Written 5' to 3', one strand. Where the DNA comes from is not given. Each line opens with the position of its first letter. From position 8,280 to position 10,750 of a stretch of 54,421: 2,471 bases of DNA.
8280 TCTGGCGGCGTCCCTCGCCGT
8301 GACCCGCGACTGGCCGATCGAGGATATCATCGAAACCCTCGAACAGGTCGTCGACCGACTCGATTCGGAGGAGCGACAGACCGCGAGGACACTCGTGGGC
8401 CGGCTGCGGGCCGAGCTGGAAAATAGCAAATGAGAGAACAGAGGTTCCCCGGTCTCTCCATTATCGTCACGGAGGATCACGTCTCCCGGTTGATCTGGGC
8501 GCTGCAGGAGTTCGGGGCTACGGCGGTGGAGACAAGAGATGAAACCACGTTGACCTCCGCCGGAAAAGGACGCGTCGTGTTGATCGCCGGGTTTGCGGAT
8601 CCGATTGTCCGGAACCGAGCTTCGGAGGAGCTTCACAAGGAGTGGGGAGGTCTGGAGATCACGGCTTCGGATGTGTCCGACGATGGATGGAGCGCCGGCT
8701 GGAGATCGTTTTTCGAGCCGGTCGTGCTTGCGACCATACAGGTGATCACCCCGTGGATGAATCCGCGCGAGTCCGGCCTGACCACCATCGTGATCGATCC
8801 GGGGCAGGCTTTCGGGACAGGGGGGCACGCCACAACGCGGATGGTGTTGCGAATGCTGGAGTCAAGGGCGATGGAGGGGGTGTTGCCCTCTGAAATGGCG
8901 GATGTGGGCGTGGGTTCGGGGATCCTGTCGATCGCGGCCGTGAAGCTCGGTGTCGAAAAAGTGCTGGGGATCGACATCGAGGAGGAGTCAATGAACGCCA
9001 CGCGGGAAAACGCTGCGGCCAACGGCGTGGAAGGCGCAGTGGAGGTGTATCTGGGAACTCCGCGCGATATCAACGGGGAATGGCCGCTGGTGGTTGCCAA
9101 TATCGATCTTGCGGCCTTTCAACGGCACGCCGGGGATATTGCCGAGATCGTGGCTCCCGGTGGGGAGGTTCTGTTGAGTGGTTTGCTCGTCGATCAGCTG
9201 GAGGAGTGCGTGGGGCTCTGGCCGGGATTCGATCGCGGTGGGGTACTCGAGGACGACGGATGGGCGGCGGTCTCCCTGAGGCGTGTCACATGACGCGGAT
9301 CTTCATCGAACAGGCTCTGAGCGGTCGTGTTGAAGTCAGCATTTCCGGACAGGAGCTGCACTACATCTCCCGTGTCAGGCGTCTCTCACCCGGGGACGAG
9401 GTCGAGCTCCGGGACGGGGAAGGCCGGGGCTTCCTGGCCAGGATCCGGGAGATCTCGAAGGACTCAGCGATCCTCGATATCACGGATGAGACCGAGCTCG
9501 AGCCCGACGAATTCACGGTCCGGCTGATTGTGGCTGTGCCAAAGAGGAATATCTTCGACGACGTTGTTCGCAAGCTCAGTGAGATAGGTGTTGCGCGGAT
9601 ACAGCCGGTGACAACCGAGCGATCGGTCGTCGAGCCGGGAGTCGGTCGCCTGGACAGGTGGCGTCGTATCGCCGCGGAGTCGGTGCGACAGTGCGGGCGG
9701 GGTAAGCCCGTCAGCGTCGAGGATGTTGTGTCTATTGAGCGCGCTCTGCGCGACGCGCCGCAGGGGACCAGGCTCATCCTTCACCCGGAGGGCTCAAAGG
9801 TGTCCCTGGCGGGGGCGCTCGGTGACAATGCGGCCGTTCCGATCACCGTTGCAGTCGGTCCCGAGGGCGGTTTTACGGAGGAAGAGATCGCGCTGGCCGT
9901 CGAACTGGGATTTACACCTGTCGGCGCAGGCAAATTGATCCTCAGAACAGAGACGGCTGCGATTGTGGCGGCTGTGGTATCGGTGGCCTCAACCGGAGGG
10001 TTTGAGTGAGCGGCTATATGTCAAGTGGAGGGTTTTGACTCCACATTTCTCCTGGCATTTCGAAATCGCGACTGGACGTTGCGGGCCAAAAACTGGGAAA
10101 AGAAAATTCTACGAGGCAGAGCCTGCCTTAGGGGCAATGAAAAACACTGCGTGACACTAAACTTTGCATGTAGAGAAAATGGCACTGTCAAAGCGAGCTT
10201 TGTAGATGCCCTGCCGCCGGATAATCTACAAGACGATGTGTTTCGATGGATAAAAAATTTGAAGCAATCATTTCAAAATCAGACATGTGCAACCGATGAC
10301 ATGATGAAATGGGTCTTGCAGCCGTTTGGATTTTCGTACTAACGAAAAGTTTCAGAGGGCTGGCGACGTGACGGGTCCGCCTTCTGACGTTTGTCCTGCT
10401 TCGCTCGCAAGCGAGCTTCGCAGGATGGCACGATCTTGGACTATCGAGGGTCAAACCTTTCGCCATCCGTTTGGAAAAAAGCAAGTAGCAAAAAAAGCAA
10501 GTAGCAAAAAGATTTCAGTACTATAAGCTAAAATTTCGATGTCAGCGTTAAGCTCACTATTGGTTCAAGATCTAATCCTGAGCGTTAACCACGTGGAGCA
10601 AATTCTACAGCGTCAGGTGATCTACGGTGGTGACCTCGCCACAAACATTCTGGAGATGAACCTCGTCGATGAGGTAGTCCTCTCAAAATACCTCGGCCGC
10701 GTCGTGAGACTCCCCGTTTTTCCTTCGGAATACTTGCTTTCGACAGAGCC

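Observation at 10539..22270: Translationally coupled operon of three giant non-enzymatic proteins (891/1509/1513 aa): candidate uncharacterised scaffold system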

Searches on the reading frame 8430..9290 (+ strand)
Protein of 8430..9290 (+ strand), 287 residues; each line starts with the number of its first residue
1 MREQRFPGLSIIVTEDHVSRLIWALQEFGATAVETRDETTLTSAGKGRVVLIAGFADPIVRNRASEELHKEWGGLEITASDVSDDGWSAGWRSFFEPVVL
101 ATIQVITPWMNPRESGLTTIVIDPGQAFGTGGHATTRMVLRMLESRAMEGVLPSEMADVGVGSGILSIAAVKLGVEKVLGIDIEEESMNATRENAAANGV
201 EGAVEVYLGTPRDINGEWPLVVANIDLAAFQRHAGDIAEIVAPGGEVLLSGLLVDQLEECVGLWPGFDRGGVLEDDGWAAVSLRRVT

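Call 10: search_protein_families(library=pfam, proteins=[window:8430-9290:+], max_evalue=0.001)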
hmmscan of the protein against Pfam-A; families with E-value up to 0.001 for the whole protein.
window:8430-9290:+ (287 aa): 5 families
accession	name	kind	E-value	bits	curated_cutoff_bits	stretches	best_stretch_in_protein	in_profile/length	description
PF06325.19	PrmA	-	5e-50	171.1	22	1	9-285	5-295/296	Ribosomal protein L11 methyltransferase (PrmA)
PF13649.12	Methyltransf_25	-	7.5e-07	30.2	27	1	158-245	3-97/97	Methyltransferase domain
PF05175.20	MTS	-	1.7e-05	24.9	23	1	136-207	20-86/170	Methyltransferase small domain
PF13847.12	Methyltransf_31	-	0.00017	21.8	27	1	156-208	7-60/145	Methyltransferase domain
PF08241.18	Methyltransf_11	-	0.00043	21.3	21.2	1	158-209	2-49/95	Methyltransferase domain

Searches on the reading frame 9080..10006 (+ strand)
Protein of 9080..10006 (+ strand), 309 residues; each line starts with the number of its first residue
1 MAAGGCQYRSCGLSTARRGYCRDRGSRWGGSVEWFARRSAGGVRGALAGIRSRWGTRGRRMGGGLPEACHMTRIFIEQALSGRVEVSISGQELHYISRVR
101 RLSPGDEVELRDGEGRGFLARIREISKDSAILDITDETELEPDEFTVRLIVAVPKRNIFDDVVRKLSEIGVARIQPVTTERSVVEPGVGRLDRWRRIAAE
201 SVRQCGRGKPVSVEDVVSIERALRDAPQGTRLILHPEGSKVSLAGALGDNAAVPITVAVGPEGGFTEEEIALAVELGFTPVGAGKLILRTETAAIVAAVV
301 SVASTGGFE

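Call 10: search_protein_families(library=pfam, proteins=[window:9080-10006:+], max_evalue=0.001)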
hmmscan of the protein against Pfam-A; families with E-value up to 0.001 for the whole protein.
window:9080-10006:+ (309 aa): 2 families
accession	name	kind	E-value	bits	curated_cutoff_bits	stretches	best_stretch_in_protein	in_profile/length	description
PF04452.19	Methyltrans_RNA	-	6.4e-39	133.6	23.9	1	144-298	4-161/165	RNA methyltransferase domain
PF20260.4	PUA_4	-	4.4e-12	46.3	23.9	1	88-134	1-47/48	RNA methyltransferase PUA domain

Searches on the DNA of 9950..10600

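Call 77: search_rna_families(source=window, start=9950, end=10600, threshold=evalue, max_evalue=1)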
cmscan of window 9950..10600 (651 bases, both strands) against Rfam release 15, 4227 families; matches with E-value up to 1: 0.
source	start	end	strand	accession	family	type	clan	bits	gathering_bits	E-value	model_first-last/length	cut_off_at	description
